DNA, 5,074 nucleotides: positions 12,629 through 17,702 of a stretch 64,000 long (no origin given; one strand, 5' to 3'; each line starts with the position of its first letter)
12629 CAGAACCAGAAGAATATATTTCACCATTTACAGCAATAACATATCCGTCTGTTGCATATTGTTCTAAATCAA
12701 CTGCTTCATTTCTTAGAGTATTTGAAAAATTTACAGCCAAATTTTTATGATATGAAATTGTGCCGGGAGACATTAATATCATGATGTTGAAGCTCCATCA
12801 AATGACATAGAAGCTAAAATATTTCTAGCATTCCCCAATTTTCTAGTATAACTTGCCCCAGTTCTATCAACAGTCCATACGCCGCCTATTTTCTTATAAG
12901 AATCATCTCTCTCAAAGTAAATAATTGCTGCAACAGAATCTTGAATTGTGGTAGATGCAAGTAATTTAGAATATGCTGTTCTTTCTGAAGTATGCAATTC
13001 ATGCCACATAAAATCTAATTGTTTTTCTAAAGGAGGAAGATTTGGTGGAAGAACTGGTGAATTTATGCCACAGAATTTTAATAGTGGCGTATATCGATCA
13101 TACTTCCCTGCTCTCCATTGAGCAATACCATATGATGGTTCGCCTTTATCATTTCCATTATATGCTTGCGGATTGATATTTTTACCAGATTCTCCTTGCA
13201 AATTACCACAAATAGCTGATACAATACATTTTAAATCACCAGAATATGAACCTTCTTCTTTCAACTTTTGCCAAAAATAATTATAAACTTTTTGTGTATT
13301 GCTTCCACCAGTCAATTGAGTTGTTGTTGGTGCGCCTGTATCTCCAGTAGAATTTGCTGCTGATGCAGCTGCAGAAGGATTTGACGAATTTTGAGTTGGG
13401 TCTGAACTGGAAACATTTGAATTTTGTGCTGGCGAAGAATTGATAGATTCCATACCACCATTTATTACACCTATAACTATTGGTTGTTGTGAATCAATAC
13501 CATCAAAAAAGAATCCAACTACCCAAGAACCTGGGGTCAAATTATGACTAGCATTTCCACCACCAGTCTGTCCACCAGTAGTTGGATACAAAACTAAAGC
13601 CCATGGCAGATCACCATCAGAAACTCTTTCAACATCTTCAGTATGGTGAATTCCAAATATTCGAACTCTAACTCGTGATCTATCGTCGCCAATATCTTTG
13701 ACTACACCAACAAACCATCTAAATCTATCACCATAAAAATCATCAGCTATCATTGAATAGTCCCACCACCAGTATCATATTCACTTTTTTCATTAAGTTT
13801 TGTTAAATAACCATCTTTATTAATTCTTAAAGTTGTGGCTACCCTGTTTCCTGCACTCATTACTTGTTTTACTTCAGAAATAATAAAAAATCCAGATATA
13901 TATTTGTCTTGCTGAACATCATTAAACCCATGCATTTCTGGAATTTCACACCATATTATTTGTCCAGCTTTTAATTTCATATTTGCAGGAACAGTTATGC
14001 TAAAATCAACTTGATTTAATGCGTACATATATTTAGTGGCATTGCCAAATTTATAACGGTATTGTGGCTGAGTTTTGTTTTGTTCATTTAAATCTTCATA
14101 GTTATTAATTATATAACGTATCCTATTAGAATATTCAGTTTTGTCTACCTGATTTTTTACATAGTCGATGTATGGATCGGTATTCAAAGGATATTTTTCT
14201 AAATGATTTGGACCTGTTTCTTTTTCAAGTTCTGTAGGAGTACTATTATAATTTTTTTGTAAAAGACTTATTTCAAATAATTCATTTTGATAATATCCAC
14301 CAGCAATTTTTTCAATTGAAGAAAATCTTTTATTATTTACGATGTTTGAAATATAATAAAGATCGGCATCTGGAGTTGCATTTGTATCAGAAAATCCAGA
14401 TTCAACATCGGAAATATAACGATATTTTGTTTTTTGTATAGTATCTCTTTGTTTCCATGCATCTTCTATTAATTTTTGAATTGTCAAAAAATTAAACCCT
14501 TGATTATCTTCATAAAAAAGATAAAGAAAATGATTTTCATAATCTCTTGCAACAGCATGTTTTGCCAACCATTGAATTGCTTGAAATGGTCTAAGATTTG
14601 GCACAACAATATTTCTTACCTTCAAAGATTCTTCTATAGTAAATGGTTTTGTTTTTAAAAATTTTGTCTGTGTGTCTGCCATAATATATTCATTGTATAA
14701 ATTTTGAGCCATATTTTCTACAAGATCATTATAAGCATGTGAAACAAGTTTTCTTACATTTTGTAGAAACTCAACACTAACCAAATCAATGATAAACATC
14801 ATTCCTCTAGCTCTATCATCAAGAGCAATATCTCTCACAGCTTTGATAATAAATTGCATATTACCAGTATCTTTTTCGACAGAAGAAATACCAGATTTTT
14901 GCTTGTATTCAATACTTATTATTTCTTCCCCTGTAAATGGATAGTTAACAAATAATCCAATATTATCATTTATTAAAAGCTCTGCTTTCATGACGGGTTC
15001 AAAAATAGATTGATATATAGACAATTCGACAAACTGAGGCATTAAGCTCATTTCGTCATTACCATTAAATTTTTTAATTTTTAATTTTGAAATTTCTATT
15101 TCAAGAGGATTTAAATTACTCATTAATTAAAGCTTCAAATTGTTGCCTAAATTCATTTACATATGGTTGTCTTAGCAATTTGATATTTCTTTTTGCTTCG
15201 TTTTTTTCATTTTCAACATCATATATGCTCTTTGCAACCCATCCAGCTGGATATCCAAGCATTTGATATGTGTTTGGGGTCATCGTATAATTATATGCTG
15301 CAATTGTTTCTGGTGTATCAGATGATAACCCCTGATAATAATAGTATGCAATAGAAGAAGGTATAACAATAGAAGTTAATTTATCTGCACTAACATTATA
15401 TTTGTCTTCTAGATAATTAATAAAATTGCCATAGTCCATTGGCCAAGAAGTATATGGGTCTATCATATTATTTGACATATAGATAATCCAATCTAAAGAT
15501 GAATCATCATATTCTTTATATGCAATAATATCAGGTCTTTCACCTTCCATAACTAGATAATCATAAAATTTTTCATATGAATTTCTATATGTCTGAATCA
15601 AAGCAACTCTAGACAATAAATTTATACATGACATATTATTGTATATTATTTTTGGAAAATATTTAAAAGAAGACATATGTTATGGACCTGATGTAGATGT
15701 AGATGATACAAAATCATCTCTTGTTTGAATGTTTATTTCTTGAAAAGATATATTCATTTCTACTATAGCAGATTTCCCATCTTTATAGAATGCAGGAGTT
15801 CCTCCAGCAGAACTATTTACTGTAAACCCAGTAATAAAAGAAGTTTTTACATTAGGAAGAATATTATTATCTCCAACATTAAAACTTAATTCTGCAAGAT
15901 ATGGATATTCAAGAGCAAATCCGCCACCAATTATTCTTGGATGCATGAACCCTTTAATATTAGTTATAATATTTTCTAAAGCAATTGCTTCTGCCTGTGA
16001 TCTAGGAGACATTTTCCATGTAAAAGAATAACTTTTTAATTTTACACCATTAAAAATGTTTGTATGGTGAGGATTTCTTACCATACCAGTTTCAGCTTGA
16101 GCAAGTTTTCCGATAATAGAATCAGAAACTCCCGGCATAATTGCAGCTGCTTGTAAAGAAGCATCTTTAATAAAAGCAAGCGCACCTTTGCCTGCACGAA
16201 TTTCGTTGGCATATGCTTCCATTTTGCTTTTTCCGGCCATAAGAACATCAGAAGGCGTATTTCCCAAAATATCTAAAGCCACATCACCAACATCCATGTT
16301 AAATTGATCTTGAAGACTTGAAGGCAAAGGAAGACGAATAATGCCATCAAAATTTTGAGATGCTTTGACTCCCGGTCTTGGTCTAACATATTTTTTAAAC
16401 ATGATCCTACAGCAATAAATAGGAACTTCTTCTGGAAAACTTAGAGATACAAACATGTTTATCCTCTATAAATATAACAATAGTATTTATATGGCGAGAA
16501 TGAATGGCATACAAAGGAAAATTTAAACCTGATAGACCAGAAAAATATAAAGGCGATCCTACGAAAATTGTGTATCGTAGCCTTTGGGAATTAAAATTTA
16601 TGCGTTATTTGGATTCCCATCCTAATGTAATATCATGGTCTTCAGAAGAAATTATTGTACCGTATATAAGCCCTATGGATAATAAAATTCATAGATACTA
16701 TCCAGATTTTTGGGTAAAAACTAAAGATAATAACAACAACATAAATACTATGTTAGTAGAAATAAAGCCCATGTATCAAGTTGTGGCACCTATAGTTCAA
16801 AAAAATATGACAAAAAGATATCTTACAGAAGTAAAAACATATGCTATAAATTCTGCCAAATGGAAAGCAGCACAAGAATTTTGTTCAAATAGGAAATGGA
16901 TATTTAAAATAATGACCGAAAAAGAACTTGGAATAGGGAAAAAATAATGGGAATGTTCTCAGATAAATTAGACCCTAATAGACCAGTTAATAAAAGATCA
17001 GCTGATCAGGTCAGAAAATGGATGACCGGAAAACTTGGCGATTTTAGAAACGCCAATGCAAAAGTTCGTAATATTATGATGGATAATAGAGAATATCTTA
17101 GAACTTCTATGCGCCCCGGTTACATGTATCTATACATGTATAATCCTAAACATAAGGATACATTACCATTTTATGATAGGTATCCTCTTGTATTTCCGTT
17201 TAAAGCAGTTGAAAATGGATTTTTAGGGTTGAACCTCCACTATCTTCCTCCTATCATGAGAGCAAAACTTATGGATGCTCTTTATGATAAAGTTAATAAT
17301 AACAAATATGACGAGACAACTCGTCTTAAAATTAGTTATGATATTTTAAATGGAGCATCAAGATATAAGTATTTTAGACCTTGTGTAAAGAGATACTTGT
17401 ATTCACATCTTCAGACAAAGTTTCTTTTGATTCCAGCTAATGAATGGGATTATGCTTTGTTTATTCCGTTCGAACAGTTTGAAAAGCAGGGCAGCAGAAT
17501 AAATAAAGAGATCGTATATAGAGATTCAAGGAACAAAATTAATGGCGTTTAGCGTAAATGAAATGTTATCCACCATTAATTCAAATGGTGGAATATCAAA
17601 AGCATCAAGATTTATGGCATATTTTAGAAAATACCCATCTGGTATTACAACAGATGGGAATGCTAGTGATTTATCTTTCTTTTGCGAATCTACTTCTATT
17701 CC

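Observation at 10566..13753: Cell-puncturing apparatus split into two genes with two different peptidoglycan hydrolase domains; PAAR tip encoded far away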

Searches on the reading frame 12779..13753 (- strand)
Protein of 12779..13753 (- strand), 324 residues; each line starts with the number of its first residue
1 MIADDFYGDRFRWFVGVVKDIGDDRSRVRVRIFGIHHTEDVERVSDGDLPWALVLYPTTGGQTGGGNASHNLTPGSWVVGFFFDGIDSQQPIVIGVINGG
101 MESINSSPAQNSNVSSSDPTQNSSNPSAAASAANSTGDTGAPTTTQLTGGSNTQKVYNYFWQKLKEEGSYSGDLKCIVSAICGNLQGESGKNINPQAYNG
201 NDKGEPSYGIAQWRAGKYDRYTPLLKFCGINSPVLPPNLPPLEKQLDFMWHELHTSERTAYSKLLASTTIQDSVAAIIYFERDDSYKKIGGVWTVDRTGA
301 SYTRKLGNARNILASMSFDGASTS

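Call 3: search_protein_families(library=pfam, proteins=[window:12779-13753:-], max_evalue=0.1)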
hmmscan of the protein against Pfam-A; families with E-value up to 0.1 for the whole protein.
window:12779-13753:- (324 aa): 2 families
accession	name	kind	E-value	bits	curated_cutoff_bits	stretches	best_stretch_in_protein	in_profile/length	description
PF18013.6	Phage_lysozyme2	-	9.5e-16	58.7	28.2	1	160-287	6-123/140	Phage tail lysozyme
PF06714.17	Gp5_OB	-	1.7e-05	25.5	25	1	42-122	13-88/144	Gp5 N-terminal OB domain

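Call 4: search_protein_families(library=phrogs, proteins=[window:12779-13753:-], max_evalue=0.01)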
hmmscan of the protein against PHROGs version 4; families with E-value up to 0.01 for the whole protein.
window:12779-13753:- (324 aa): 9 families
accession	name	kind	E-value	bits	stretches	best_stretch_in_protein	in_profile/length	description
phrog_1922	-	tail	3.6e-29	102.9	1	9-156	15-176/932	baseplate hub subunit and tail lysozyme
phrog_430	-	tail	3.2e-24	86.4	1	9-127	16-130/868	baseplate hub subunit and tail lysozyme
phrog_694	-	tail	1.9e-22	80.4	1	5-156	14-173/851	baseplate hub and tail lysozyme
phrog_33098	-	tail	2.3e-15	57.5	1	26-142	50-159/641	baseplate hub and tail lysozyme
phrog_9570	-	tail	1.1e-08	35.4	1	134-265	460-575/689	tail length tape measure protein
phrog_8949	-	unknown function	4e-07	30.8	1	177-263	352-426/557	-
phrog_19487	-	tail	6.3e-06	25.8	1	170-316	834-968/1147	tail length tape measure protein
phrog_1067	-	head and packaging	0.00014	21.5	1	97-218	516-628/991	minor head protein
phrog_11037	-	unknown function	0.0032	17.7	1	157-215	18-72/365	-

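Call 13: search_solved_structures(query=window:12779-13753:-, max_evalue=1, show_alignments=3)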
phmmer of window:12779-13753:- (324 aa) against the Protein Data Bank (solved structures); distinct sequences matched with E-value up to 1: 7.
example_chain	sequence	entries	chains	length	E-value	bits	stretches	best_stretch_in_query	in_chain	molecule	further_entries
9f4a_BB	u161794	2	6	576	2.1e-09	40.3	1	8-103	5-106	Baseplate central spike protein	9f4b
1pdl_A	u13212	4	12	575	5.4e-07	32.4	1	9-154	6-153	Tail-associated lysozyme | Peptidoglycan hydrolase gp5 | gp5, baseplate central spike protein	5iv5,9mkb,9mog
1k28_A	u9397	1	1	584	5.5e-07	32.4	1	9-154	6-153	TAIL-ASSOCIATED LYSOZYME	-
1wth_A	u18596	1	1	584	5.6e-07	32.4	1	9-154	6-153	Tail-associated lysozyme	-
2z6b_A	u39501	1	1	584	8.2e-07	31.8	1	10-154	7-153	Tail-associated lysozyme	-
9occ_A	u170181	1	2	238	0.31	13.5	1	99-164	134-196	Putative neck whiskers protein gp24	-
9k8u_A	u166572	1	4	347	0.69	12.3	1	7-66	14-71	alcohol dehydrogenase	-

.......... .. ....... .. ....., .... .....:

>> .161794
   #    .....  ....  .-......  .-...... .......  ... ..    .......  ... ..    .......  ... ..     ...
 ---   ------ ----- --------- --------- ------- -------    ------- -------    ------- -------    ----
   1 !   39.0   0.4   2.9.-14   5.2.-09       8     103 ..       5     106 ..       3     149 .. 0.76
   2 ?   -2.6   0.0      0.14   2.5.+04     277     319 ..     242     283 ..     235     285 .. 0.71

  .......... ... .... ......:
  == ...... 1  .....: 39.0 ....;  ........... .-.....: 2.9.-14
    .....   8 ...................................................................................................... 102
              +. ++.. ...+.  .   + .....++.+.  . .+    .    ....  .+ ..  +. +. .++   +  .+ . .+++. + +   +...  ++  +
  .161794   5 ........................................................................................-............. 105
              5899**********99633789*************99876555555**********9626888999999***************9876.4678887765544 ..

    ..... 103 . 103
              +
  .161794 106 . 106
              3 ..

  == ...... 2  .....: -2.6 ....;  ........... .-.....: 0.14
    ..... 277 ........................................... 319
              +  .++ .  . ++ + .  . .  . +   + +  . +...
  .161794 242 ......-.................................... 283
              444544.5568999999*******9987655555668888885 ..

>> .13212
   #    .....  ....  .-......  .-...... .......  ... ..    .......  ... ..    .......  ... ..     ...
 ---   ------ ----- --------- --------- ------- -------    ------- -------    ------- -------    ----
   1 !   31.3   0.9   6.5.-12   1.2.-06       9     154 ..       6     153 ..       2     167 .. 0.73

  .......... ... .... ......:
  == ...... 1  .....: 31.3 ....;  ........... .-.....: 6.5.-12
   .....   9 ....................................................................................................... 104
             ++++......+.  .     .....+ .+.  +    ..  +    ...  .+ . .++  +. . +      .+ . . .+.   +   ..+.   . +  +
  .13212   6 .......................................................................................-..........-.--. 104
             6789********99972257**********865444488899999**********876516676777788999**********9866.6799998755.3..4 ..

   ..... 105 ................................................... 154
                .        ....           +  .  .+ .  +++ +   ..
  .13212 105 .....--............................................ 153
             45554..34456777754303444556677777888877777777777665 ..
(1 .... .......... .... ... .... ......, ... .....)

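Call 19: search_dna_similar(query=window:12779-13753:-, collection=phages, mode=protein, max_rows=40, max_evalue=0.001)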
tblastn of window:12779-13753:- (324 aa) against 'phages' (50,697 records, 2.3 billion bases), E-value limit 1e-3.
Records with a match: 1820; places in all: 1822; records where one place covers at least 80% of the query: 3.
Best place of each record, by identity: <60% 1820.
By first word of the organism name: Escherichia 573; Synechococcus 322; Klebsiella 205; Salmonella 196; Shigella 84; Cyanophage 61; Enterobacteria 43; Enterobacter 39; Yersinia 25; Prochlorococcus 24; and 46 more.
By host as written in the record: - 283; Escherichia coli 247; Synechococcus 107; Klebsiella pneumoniae 56; Synechococcus sp. 35; Escherichia coli O157:H7 31; Salmonella enterica 30; Synechococcus sp. WH7803 28; and 408 more.
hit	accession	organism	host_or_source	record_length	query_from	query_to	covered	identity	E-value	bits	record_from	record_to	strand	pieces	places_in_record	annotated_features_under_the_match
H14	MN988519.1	Rhizobium phage RHph_I1_18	Rhizobium phaseoli I1_18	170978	2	324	100%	38.0%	3e-48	179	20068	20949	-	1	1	baseplate hub subunit and tail lysozyme protein | structural protein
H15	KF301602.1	Caulobacter phage Cr30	Caulobacter crescentus CB15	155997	11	312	93%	27.3%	8e-5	50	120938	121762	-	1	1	baseplate hub subunit and tail lysozyme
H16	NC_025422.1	Caulobacter phage Cr30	Caulobacter crescentus CB15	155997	11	312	93%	27.3%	8e-5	50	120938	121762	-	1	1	baseplate hub subunit and tail lysozyme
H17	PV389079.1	Mammaliicoccus phage phi116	Mammaliicoccus sciuri Dog116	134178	137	301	51%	31.5%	7e-6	54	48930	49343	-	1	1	tail length tape measure protein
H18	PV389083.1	Mammaliicoccus phage phi6255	Mammaliicoccus sciuri IVB6255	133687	137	301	51%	31.5%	1e-5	53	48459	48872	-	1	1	tail length tape measure protein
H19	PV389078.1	Mammaliicoccus phage phi36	Mammaliicoccus sciuri Dog036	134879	138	301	51%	29.9%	1e-5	53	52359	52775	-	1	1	tail length tape measure protein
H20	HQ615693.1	Synechococcus phage S-CRM01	Synechococcus sp. LC16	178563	5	98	29%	50.5%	5e-19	94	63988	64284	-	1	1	gp5: putative base plate hub subunit and tail lysozyme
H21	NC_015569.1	Synechococcus phage S-CRM01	Synechococcus sp. LC16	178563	5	98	29%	50.5%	5e-19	94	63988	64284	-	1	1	gp5: baseplate hub subunit and tail lysozyme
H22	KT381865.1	Pelagibaca phage vB_PeaS-P1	Pelagibaca abyssi JLT2014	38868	178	314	42%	34.1%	8e-4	47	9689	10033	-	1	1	flagellar motor rotation protein MotB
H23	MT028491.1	Ochrobactrum phage vB_OspM_OC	Ochrobactrum sp. POC9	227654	4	99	30%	48.0%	3e-13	76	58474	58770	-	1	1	baseplate hub subunit and tail lysozyme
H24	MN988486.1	Rhizobium phage RHph_Y68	Rhizobium sp. TUX16P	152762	7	104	30%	45.5%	1e-12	74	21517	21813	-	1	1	putative baseplate hub subunit and tail lysozyme protein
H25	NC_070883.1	Rhizobium phage RHph_Y68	Rhizobium sp. TUX16P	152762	7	104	30%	45.5%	1e-12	74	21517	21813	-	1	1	baseplate hub subunit and tail lysozyme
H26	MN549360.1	Rhizobium phage RL38J1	Rhizobium leguminosarum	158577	7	104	30%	45.5%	2e-12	74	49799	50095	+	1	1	baseplate hub subunit and tail associated lysozyme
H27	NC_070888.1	Rhizobium phage RL38J1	Rhizobium leguminosarum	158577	7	104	30%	45.5%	2e-12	74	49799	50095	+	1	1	baseplate hub subunit and tail lysozyme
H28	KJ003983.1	IAS virus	Homo sapiens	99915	152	281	40%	34.1%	3e-4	49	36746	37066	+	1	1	record has no annotation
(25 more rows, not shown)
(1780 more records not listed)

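Call 22: get_annotated_region(hit=H16, flank=5000)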
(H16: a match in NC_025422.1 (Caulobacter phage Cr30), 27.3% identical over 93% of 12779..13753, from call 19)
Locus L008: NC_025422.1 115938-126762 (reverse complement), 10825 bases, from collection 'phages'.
description: Caulobacter phage Cr30, complete genome.
organism: Caulobacter phage Cr30 (NCBI taxid 1357714)
taxonomy: Viruses; Duplodnaviria; Heunggongvirae; Uroviricota; Caudoviricetes
host: Caulobacter crescentus CB15; source: pond water; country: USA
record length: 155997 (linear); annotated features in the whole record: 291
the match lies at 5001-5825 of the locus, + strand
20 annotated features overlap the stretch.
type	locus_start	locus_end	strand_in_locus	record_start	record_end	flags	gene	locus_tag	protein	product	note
CDS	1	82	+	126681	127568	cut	-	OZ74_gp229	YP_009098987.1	tail tube-associated base plate wedge protein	-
CDS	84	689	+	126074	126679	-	-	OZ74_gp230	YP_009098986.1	baseplate wedge subunit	phage T4 gp 53 homolog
CDS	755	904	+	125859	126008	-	-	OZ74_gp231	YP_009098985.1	hypothetical protein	-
CDS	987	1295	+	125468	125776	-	-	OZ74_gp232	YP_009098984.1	hypothetical protein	-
CDS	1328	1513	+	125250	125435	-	-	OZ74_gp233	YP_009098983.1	hypothetical protein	-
CDS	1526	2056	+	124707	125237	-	-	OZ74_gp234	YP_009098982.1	hypothetical protein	-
CDS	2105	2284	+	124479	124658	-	-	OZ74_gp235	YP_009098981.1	hypothetical protein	-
CDS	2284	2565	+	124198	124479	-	-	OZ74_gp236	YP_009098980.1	hypothetical protein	-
CDS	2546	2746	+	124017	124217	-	-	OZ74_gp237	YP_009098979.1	hypothetical protein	-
CDS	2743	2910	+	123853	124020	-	-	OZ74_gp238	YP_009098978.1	hypothetical protein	-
CDS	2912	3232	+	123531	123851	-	-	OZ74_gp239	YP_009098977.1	hypothetical protein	-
CDS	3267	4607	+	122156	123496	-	-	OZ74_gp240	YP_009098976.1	tail protein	-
CDS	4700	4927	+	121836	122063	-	-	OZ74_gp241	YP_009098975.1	hypothetical protein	-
CDS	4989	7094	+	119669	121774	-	-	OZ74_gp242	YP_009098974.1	baseplate hub subunit and tail lysozyme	-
CDS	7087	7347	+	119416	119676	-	-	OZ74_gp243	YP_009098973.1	PAAR motif of membran proteins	-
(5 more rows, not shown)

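Call 53: search_protein_families(library=pfam, proteins=[L008:4989-7094:+], max_evalue=0.05)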
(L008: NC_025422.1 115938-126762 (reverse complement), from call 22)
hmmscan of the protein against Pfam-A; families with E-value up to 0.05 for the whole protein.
L008:4989-7094:+ (701 aa): 3 families
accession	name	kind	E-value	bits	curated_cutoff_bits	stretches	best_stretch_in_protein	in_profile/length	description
PF18013.6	Phage_lysozyme2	-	5.5e-29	101.6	28.2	1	130-269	3-135/140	Phage tail lysozyme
PF06714.17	Gp5_OB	-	1.4e-14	55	25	1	30-95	1-71/144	Gp5 N-terminal OB domain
PF22178.3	Gp5_trimer_C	-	0.018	15.7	30.9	1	331-421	17-105/112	Bacteriophage T4 gp5 C-terminal trimerisation domain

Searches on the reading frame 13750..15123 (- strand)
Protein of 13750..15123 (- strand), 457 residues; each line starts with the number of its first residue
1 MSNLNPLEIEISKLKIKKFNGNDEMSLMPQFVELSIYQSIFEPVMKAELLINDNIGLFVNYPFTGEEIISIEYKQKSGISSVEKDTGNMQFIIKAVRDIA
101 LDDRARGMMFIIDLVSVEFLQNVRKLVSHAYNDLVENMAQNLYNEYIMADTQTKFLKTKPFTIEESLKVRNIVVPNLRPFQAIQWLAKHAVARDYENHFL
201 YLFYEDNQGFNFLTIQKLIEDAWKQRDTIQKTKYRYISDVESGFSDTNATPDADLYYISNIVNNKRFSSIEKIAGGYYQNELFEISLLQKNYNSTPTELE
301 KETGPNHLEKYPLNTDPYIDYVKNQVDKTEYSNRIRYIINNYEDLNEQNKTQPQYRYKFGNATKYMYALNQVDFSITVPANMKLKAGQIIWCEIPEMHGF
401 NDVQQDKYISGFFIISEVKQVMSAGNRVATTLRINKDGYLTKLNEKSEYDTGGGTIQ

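Call 3: search_protein_families(library=pfam, proteins=[window:13750-15123:-], max_evalue=0.1)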
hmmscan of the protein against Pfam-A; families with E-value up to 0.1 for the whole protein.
window:13750-15123:- (457 aa): 0 families

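Call 4: search_protein_families(library=phrogs, proteins=[window:13750-15123:-], max_evalue=0.01)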
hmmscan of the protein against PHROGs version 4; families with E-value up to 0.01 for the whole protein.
window:13750-15123:- (457 aa): 2 families
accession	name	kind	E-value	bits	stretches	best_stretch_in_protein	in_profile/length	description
phrog_350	-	tail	1.7e-63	216.1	1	5-443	9-432/436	tail protein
phrog_24827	-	tail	2.6e-08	34.5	1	333-439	168-280/282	tail protein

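Call 90: search_solved_structures(query=window:13750-15123:-, max_evalue=1)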
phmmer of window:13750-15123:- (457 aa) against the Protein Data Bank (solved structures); distinct sequences matched with E-value up to 1: 0.

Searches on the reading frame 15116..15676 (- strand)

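Call 3: search_protein_families(library=pfam, proteins=[window:15116-15676:-], max_evalue=0.1)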
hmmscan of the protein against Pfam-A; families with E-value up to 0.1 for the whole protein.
window:15116-15676:- (186 aa): 1 family
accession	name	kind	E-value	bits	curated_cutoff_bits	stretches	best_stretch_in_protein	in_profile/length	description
PF11246.14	Phage_gp53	-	3.1e-06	27.4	21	1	37-180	45-197/200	Base plate wedge protein 53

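Call 4: search_protein_families(library=phrogs, proteins=[window:15116-15676:-], max_evalue=0.01)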
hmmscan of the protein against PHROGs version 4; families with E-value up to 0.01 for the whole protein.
window:15116-15676:- (186 aa): 2 families
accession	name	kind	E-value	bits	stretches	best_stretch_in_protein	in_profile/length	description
phrog_232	-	tail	1.6e-31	111.1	1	1-185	2-193/296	baseplate wedge subunit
phrog_7145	-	tail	9.5e-05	23.5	1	17-74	20-80/108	baseplate wedge subunit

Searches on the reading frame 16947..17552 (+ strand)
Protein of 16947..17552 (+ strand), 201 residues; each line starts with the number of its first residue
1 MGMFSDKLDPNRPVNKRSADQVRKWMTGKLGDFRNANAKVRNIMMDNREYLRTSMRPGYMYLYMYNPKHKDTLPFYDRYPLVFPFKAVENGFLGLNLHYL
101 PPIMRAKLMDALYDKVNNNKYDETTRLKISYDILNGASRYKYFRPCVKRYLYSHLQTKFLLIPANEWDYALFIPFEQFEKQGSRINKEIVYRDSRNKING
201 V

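Call 42: search_protein_families(library=phrogs, proteins=[window:16947-17552:+], max_evalue=0.001)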
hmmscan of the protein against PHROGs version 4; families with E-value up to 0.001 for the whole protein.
window:16947-17552:+ (201 aa): 1 family
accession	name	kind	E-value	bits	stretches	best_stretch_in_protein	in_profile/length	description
phrog_429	-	DNA, RNA and nucleotide metabolism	7.3e-52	177.2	1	16-199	37-208/210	DNA end protector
